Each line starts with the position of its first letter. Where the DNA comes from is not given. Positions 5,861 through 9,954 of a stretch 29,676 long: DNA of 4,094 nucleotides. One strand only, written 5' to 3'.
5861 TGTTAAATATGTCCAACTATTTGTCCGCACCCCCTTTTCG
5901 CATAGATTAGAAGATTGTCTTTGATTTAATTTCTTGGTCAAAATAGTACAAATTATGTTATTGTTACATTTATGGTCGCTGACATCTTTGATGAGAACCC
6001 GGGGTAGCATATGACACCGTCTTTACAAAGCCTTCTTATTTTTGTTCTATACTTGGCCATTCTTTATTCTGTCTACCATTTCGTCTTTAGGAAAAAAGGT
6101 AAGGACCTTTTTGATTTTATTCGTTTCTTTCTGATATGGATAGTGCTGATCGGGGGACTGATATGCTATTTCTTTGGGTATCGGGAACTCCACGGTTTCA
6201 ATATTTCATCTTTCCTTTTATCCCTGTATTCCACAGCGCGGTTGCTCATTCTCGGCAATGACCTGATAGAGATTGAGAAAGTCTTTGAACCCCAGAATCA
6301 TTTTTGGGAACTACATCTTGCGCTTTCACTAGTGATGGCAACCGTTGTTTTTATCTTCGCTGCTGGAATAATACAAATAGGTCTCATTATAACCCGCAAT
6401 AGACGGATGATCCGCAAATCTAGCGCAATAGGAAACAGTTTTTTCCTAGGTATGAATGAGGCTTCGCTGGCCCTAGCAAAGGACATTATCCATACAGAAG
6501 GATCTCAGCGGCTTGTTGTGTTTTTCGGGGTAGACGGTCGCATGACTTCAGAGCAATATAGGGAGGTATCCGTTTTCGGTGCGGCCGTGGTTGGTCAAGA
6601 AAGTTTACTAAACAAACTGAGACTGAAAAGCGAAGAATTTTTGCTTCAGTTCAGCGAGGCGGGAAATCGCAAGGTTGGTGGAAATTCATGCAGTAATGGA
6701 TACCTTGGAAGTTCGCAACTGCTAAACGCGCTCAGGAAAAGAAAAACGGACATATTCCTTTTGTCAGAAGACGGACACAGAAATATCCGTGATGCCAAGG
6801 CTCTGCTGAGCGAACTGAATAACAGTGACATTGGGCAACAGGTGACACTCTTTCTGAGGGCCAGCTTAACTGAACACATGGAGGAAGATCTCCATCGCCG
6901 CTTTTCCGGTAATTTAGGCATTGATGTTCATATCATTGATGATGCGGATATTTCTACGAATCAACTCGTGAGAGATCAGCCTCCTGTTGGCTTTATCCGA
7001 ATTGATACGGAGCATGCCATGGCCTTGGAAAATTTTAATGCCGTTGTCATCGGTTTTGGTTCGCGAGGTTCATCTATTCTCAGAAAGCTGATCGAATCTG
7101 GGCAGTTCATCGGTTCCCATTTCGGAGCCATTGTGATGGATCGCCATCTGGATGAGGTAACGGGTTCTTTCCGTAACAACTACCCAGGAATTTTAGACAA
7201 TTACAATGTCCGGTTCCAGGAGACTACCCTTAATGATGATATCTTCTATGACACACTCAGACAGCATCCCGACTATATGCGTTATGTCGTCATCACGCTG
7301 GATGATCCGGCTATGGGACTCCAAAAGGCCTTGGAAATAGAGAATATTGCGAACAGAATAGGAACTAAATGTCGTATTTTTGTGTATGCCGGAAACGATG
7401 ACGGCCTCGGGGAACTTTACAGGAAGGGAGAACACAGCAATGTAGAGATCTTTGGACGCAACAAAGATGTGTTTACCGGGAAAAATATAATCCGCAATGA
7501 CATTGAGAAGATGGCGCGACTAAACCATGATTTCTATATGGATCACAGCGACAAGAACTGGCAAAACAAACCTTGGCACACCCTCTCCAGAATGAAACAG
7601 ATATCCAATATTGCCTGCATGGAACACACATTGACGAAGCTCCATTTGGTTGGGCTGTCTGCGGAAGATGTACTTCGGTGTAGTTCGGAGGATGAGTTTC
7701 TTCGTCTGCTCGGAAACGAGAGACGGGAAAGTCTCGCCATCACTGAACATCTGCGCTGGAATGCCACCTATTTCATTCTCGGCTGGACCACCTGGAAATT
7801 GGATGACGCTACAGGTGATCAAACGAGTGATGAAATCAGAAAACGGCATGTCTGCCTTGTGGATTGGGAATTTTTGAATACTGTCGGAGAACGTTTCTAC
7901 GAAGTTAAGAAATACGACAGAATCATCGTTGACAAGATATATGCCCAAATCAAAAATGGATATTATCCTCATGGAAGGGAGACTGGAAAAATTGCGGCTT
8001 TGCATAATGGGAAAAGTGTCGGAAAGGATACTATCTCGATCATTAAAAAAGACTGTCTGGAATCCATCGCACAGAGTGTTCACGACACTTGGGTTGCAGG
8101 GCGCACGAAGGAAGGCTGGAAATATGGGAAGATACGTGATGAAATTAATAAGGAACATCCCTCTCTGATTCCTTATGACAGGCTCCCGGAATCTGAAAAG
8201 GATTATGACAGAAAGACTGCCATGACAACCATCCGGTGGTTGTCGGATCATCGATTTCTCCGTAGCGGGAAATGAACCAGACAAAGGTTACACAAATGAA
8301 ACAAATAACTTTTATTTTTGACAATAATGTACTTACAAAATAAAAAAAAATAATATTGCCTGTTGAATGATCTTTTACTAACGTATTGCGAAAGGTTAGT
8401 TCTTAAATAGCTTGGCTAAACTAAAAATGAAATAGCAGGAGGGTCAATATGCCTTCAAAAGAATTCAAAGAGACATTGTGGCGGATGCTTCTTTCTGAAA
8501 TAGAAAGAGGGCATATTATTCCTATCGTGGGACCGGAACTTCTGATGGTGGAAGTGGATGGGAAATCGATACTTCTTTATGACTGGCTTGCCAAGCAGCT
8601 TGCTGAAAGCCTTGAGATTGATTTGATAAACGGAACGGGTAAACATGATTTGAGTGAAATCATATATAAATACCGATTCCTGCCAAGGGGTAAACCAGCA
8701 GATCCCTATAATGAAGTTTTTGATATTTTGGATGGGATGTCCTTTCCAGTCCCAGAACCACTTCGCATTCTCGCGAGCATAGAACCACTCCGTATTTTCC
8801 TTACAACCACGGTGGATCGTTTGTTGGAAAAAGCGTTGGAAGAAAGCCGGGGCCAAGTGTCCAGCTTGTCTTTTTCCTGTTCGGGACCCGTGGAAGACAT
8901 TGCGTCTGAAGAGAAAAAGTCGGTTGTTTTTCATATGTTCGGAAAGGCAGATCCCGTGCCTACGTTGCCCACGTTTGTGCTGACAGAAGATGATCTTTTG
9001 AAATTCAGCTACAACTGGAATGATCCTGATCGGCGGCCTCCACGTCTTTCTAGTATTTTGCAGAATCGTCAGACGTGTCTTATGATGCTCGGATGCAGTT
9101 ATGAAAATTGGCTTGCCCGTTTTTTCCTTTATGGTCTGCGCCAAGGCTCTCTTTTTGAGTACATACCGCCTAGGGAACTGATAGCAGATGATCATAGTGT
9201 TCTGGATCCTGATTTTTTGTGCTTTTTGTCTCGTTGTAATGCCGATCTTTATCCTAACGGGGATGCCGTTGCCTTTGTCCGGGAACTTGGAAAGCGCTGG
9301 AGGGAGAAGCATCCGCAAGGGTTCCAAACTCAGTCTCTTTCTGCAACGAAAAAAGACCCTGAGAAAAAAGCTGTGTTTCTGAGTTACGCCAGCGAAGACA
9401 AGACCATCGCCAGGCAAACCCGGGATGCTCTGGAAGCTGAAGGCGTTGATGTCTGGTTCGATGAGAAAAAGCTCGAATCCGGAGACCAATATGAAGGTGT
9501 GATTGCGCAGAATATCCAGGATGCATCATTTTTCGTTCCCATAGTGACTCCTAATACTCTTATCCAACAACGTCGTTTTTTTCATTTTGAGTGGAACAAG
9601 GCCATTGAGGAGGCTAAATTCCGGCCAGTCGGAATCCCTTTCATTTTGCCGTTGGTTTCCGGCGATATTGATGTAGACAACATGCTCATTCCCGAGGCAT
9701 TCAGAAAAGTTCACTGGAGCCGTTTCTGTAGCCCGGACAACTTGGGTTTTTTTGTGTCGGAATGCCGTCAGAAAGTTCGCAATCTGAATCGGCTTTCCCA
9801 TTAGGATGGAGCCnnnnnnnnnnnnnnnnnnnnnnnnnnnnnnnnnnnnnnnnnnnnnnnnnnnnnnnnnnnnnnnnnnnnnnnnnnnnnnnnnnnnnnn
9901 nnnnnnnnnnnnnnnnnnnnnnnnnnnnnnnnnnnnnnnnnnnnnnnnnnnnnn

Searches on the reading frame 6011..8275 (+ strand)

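Call 65: search_protein_families(library=pfam, proteins=[window:6011-8275:+], max_evalue=0.001)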
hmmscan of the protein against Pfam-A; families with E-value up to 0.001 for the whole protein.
window:6011-8275:+ (754 aa): 1 family
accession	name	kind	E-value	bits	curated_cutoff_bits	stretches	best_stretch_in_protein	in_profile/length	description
PF02026.21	RyR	-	1.1e-20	74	27.4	1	681-745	19-83/91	RyR domain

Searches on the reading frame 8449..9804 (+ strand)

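Call 65: search_protein_families(library=pfam, proteins=[window:8449-9804:+], max_evalue=0.001)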
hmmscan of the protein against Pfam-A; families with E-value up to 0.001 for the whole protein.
window:8449-9804:+ (451 aa): 2 families
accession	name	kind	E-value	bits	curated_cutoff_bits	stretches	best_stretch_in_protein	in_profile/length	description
PF13676.11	TIR_2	-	3.3e-17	63.5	28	1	309-426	1-108/122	TIR domain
PF13289.12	SIR2_2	-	1.5e-10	41.7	24.5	1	116-230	2-105/141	SIR2-like domain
